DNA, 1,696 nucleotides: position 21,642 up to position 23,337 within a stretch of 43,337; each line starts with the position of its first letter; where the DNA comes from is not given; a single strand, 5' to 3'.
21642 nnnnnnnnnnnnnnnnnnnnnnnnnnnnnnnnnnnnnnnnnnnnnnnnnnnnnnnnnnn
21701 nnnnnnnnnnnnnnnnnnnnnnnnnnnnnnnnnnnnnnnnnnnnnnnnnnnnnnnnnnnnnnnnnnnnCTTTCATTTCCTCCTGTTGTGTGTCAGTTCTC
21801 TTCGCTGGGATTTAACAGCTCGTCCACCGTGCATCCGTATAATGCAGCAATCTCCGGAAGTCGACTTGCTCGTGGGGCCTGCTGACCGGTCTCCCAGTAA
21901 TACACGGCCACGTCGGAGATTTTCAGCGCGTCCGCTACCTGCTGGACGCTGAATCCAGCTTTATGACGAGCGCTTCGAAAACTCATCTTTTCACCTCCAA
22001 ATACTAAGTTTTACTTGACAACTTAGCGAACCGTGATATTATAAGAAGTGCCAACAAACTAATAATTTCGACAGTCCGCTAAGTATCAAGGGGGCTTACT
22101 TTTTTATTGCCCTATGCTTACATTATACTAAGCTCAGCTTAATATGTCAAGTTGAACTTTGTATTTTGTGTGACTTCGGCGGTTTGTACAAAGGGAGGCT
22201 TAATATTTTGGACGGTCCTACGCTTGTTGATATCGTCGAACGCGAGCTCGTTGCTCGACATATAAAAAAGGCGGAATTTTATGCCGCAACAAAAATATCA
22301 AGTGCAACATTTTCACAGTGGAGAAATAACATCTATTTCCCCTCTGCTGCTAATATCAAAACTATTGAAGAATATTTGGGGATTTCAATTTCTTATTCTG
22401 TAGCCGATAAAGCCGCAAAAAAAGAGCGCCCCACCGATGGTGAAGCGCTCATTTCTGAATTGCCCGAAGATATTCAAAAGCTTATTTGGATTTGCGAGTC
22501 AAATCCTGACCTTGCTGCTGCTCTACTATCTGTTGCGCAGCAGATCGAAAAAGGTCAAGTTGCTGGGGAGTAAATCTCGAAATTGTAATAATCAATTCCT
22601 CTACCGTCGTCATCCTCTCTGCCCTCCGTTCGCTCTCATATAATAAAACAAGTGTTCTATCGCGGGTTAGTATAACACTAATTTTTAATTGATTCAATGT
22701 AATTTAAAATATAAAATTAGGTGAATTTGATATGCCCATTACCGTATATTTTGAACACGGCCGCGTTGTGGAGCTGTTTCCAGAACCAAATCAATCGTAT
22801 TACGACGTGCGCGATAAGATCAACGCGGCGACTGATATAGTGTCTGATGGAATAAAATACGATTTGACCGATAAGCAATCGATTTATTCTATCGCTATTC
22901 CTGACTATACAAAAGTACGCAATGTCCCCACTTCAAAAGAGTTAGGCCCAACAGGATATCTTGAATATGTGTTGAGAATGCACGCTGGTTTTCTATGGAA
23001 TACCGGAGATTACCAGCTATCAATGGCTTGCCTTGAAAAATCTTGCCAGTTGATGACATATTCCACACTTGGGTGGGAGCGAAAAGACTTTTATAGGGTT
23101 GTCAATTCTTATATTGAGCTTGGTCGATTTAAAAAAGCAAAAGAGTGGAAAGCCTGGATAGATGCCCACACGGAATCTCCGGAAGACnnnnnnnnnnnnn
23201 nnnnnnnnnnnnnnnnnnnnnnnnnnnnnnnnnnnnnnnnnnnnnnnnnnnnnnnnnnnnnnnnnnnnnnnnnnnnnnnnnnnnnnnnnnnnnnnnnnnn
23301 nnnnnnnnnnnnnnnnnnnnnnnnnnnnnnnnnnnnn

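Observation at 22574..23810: AT-rich island with an orphan 336-aa gene between the repressor and the integrase operon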

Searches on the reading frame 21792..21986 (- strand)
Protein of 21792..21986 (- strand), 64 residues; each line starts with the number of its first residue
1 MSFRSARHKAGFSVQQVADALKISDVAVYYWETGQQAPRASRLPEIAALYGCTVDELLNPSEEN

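Call 4: search_protein_families(library=pfam, proteins=[window:21792-21986:-], max_evalue=1)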
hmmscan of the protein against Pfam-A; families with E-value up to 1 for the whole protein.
window:21792-21986:- (64 aa): 14 families
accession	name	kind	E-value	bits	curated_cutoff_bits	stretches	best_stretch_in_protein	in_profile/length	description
PF13560.12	HTH_31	-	4.3e-11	43.4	27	1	3-57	6-61/64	Helix-turn-helix domain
PF01381.28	HTH_3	-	2.7e-10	40.6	23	1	4-57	2-55/55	Helix-turn-helix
PF13384.12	HTH_23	-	5.8e-05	23.2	24.6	1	8-34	14-45/50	Homeodomain-like domain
PF12844.13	HTH_19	-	7.8e-05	22.9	30.2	1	3-59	4-60/64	Helix-turn-helix domain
PF13443.12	HTH_26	-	0.00026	21.6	22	1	7-60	6-60/63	Cro/C1-type HTH DNA-binding domain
PF13413.12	HTH_25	-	0.0023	18.1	24.6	1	3-25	2-24/62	Helix-turn-helix domain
PF14549.12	P22_Cro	-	0.0065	16.7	30.2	1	13-38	11-34/60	DNA-binding transcriptional regulator Cro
PF02796.21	HTH_7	-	0.04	14.5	23.8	1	6-26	16-36/45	Helix-turn-helix domain of resolvase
PF12728.13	HTH_17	-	0.053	14.2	27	1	12-31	2-21/51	Helix-turn-helix domain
PF15943.11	YdaS_toxin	-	0.065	13.5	30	1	14-49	11-46/65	Bacterial toxin YdaS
PF13309.12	HTH_22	-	0.07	13.6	29.6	1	13-29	43-59/63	HTH domain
PF06056.18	Terminase_5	-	0.073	13.5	20.3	1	11-32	13-34/58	Putative ATPase subunit of terminase (gpP-like)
PF13518.12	HTH_28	-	0.2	12.2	25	0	9-31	10-32/52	Helix-turn-helix domain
PF00376.29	MerR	-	0.21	11.9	28.2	0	14-32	2-20/38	MerR family regulatory protein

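Call 5: search_protein_families(library=padloc, proteins=[window:21792-21986:-], max_evalue=1)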
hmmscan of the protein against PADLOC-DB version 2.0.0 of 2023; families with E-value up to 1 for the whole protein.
window:21792-21986:- (64 aa): 13 families
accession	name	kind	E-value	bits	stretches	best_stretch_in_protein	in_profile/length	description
PDLC03949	RmrA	-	6.3e-06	23.3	1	4-55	8-59/363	-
PDLC04142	capH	-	1.5e-05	24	1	3-63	11-71/103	capH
PDLC03951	RmrA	-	4.3e-05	20.7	1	5-61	15-71/400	-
PDLC03954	RmrA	-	0.00012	19.1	1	3-57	15-69/380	-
PDLC03947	RmrA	-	0.00013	19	1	3-54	16-67/383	-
PDLC02926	HTH_VI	-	0.00024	19.3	1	4-62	7-65/92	-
PDLC03952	RmrA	-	0.00063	16.7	1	4-49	28-73/395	-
PDLC04775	PDC-M69A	-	0.00073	18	1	9-63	18-72/113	-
PDLC03956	RmrA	-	0.00099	16.3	1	12-60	23-71/399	-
PDLC03944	RmrA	-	0.0038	14.3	1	4-48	12-56/384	-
PDLC03945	RmrA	-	0.0049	14.1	1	5-51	9-55/394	-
PDLC04133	mad1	-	0.0074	14.6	1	9-32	3-26/60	mads_1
PDLC03948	RmrA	-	0.039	10.8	1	4-48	14-58/397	-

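Call 6: search_protein_families(library=phrogs, proteins=[window:21792-21986:-], max_evalue=1)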
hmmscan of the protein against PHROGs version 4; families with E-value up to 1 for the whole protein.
window:21792-21986:- (64 aa): 35 families (the best 25 are shown)
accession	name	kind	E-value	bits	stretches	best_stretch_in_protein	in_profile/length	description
phrog_8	-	transcription regulation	1.9e-09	38.5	1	5-61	83-139/346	transcriptional regulator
phrog_2328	-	transcription regulation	3.1e-08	34.4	1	4-59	21-76/128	transcriptional repressor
phrog_4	-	transcription regulation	3.8e-08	33.7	1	5-63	143-197/400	transcriptional repressor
phrog_3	-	transcription regulation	1.5e-07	32.5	1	4-62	94-150/430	transcriptional repressor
phrog_7241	-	transcription regulation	1.2e-06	29.6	1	5-58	68-121/122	transcriptional regulator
phrog_4836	-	transcription regulation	3.2e-06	27.8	1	3-58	80-135/194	CII-like regulator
phrog_2439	-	transcription regulation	3.6e-05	23.8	1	4-60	13-69/367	transcriptional regulator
phrog_664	-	DNA, RNA and nucleotide metabolism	0.00017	22.5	1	3-41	92-130/210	DNA binding protein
phrog_409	-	transcription regulation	0.00063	21.3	1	7-44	21-58/127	transcriptional regulator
phrog_2104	-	unknown function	0.0012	20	1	4-42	45-83/103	-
phrog_3949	-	transcription regulation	0.0012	19.9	1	15-58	30-73/161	transcriptional repressor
phrog_9908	-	DNA, RNA and nucleotide metabolism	0.0013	19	1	2-56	17-71/282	DNA binding protein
phrog_4739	-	unknown function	0.0018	18.9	1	3-59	72-128/167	-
phrog_15152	-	DNA, RNA and nucleotide metabolism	0.0019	19.1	1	7-37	42-72/83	HTH DNA binding protein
phrog_2967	-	transcription regulation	0.0019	18.8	1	5-57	17-69/225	transcriptional regulator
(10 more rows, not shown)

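Call 7: search_protein_families(library=ncbifam, proteins=[window:21792-21986:-], max_evalue=1)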
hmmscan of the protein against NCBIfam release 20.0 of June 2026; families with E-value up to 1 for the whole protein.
window:21792-21986:- (64 aa): 16 families
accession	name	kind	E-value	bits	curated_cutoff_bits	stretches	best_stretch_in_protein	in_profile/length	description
NF041951.1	phage_RstR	subfamily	2.6e-08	34.1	80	1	3-63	7-67/108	RstR family transcriptional repressor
NF007257.0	PRK09706.1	subfamily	6.4e-07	29.3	101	1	4-58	11-65/135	transcriptional repressor DicA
NF047542.1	telomere_Tap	equivalog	2.6e-05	23.2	600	1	7-43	26-62/695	telomere-associated protein Tap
NF050110.1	TransRegBldD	equivalog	7.3e-05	22.5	250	1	3-61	13-73/162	transcriptional regulator BldD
NF040522.1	VC1465_fam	subfamily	0.0001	22.4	70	1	3-36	1-34/111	VC1465 family Xer recombination activation factor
NF046037.1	carphisopro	domain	0.0023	18.1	38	1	9-49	7-45/54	carph-isopro domain-containing protein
NF052239.1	antitox_spr1629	equivalog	0.0044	16.2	335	1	4-51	8-55/377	spr1629 family repressor/antitoxin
NF003162.0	PRK04140.1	equivalog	0.0058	15.7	263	1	3-39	131-167/317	transcriptional regulator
TIGR03830.1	CxxCG_CxxCG_HTH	subfamily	0.022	14.6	61.8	1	4-40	71-107/127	type II TA system antitoxin MqsA family protein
NF058600.1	TransRegSco1979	equivalog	0.062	12.3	350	1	3-54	13-64/280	Sco1979 family transcriptional regulator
NF047737.1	antiphage_MADS1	equivalog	0.073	13.3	80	1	12-38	4-30/49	methylation-associated defense system helix-turn-helix domain-containing protein MAD1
NF033516.0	transpos_IS3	equivalog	0.086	12.1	160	1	7-41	96-134/369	IS3 family transposase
TIGR03070.1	couple_hipB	subfamily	0.1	12.6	71.65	1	4-51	8-55/58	type II toxin-antitoxin system Y4mF family antitoxin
NF007408.0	PRK09943.1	equivalog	0.11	12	211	1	5-61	14-70/185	HTH-type transcriptional regulator PuuR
NF007481.0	PRK10072.1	equivalog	0.14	12.6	110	1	3-43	38-78/96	HTH-type transcriptional regulator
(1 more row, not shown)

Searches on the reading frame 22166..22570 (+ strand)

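Call 4: search_protein_families(library=pfam, proteins=[window:22166-22570:+], max_evalue=1)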
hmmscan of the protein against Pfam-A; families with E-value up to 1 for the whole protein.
window:22166-22570:+ (135 aa): 4 families
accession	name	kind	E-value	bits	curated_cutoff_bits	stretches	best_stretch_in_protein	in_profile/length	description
PF13443.12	HTH_26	-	0.00037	21.1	22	1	28-75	6-54/63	Cro/C1-type HTH DNA-binding domain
PF20616.4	Caps_syn_GfcC_N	-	0.0015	19.2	22.1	1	79-134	44-97/129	Capsule biosynthesis GfcC, N-terminal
PF01381.28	HTH_3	-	0.0038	17.7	23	1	28-77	5-54/55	Helix-turn-helix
PF12844.13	HTH_19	-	0.043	14.2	30.2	1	41-77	21-57/64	Helix-turn-helix domain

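Call 5: search_protein_families(library=padloc, proteins=[window:22166-22570:+], max_evalue=1)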
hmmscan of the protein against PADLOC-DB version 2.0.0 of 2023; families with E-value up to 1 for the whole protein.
window:22166-22570:+ (135 aa): 2 families
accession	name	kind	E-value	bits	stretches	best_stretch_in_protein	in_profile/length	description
PDLC03951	RmrA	-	0.0023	15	1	30-89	19-78/400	-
PDLC03954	RmrA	-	0.01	12.8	1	31-85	22-76/380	-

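Call 6: search_protein_families(library=phrogs, proteins=[window:22166-22570:+], max_evalue=1)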
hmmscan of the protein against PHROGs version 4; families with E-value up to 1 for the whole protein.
window:22166-22570:+ (135 aa): 5 families
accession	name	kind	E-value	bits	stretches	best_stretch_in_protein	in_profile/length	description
phrog_8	-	transcription regulation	4e-06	27.5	1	22-106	161-242/346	transcriptional regulator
phrog_4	-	transcription regulation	2.5e-05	24.4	1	26-78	143-191/400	transcriptional repressor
phrog_2967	-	transcription regulation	7.2e-05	23.4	1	30-107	21-98/225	transcriptional regulator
phrog_4836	-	transcription regulation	0.015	15.9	1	33-94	89-148/194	CII-like regulator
phrog_20935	-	unknown function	0.056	14.5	1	12-34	23-43/51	-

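Call 7: search_protein_families(library=ncbifam, proteins=[window:22166-22570:+], max_evalue=1)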
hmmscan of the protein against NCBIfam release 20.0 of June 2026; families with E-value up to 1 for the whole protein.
window:22166-22570:+ (135 aa): 0 families

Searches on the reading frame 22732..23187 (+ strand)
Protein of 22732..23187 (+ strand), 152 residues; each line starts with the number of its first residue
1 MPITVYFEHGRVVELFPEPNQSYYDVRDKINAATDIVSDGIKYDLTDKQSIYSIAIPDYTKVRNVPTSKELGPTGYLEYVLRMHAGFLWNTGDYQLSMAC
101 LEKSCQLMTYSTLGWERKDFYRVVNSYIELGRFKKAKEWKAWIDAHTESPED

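Call 47: find_homologous_proteins(query=A2, max_evalue=0.001)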
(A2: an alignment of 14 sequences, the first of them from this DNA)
Query A2 (14 sequences) (152 aa, profile of the alignment): 76 proteins with E <= 0.001 among 834 candidates.
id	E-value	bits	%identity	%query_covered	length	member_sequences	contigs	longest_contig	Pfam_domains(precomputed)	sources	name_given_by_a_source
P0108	1.9e-42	162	35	92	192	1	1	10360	-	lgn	-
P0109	1.9e-42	162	32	98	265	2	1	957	-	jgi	jgi:hypothetical protein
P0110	2.0e-42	162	36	92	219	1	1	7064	-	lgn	-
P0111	5.2e-42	161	36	92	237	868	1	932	-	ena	-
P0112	2.6e-41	159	35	92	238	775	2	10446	-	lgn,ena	-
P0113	3.0e-41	159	36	92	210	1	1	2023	-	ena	-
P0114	4.4e-41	158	35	92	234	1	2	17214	-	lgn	-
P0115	6.5e-41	158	36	84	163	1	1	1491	-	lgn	-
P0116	7.2e-41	157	38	88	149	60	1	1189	-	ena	-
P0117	1.6e-40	156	35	92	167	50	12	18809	-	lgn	-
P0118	1.8e-40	156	37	90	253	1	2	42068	-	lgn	-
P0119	1.7e-38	150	30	79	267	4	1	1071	-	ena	-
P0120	3.3e-38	149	31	88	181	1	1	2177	-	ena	-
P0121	2.1e-37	146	32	86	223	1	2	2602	-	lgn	-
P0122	7.2e-36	141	92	68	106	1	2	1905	-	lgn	-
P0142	4.6e-31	126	34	90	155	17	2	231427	-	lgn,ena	-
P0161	3.0e-24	103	28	90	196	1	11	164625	-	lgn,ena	-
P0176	2.0e-10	59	32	39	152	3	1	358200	-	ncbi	ncbi:MAG: hypothetical protein ACLRIP_12505 [Blautia massiliensis (ex Durand et al. 2017)]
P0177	7.3e-10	57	36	37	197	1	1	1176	PF15575.12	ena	-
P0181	1.2e-7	50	28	57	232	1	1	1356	-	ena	-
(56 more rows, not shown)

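Call 48: search_protein_families(library=pfam, proteins=[P0111, P0112, P0118, P0109, P0177, P0176, P0161, P0142, P0119, P0181], max_evalue=0.1)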
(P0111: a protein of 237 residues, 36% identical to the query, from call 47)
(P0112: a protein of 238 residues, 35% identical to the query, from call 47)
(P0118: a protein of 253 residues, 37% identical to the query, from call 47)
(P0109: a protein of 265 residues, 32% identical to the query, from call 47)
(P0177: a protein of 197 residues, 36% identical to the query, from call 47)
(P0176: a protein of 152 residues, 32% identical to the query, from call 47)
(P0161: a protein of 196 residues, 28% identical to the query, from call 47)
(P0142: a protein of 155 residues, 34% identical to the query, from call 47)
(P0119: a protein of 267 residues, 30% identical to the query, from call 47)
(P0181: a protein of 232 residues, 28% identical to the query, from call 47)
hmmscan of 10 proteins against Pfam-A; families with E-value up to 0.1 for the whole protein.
P0111 (237 aa): 2 families
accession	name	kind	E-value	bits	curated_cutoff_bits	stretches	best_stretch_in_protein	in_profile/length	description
PF17898.6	GerD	-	0.059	13.8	29.5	0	149-197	45-93/114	Spore germination GerD central core domain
PF16897.10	MMR_HSR1_Xtn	-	0.068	13.6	35.2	0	157-215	36-94/106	C-terminal region of MMR_HSR1 domain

P0112 (238 aa): 2 families
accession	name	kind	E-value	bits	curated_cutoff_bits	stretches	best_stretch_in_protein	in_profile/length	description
PF17898.6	GerD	-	0.042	14.3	29.5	1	149-198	44-93/114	Spore germination GerD central core domain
PF16897.10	MMR_HSR1_Xtn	-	0.053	13.9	35.2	0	158-216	36-94/106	C-terminal region of MMR_HSR1 domain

P0118 (253 aa): 0 families

P0109 (265 aa): 0 families

P0177 (197 aa): 1 family
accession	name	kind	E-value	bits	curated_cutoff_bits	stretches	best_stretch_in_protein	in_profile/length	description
PF15575.11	Imm49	-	1.5e-11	44.7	30.1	1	62-140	138-217/217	Immunity protein 49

P0176 (152 aa): 1 family
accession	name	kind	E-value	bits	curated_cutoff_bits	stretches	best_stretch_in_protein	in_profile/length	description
PF11494.13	Ta0938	-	0.044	14.6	27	1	64-104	22-62/92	Ta0938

P0161 (196 aa): 0 families

P0142 (155 aa): 0 families

P0119 (267 aa): 1 family
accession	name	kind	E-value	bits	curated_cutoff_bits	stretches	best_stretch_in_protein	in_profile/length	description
PF06152.16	Phage_min_cap2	-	0.031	13.7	26.3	1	208-244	212-248/366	Phage minor capsid protein 2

P0181 (232 aa): 1 family
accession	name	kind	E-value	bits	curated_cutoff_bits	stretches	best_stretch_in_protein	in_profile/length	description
PF01497.23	Peripla_BP_2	-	1.8e-05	24.7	27.5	1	91-160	166-233/235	Periplasmic binding protein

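Call 74: find_encoding_contigs(protein=P0112, flank=5000, max_places=2)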
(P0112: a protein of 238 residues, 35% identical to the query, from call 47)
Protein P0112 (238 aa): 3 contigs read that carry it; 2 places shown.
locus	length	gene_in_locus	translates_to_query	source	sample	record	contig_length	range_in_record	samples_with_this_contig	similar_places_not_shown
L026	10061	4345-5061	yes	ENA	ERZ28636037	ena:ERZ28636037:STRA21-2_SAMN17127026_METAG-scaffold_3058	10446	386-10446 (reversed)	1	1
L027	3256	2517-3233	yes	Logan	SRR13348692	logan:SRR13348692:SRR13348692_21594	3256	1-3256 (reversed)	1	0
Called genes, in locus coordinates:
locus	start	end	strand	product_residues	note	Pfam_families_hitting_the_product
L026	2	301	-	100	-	?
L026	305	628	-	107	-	PF04297:UPF0122, PF04545:Sigma70_r4 (weak), PF08281:Sigma70_r4_2 (weak)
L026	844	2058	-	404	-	PF14659:Phage_int_SAM_3, PF22022:Phage_int_M, PF00589:Phage_integrase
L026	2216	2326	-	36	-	-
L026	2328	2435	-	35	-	-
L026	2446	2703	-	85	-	-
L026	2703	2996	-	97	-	-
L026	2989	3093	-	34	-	-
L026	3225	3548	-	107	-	-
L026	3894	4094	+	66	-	PF03869:Arc (weak)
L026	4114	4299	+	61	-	-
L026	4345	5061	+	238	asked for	-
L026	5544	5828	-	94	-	-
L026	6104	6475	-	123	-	PF02498:Bro-N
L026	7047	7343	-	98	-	-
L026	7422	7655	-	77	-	-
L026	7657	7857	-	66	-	-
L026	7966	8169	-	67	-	-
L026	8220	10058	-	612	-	PF03796:DnaB_C, PF06745:ATPase, PF13481:AAA_25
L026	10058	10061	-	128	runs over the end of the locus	?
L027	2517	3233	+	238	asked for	-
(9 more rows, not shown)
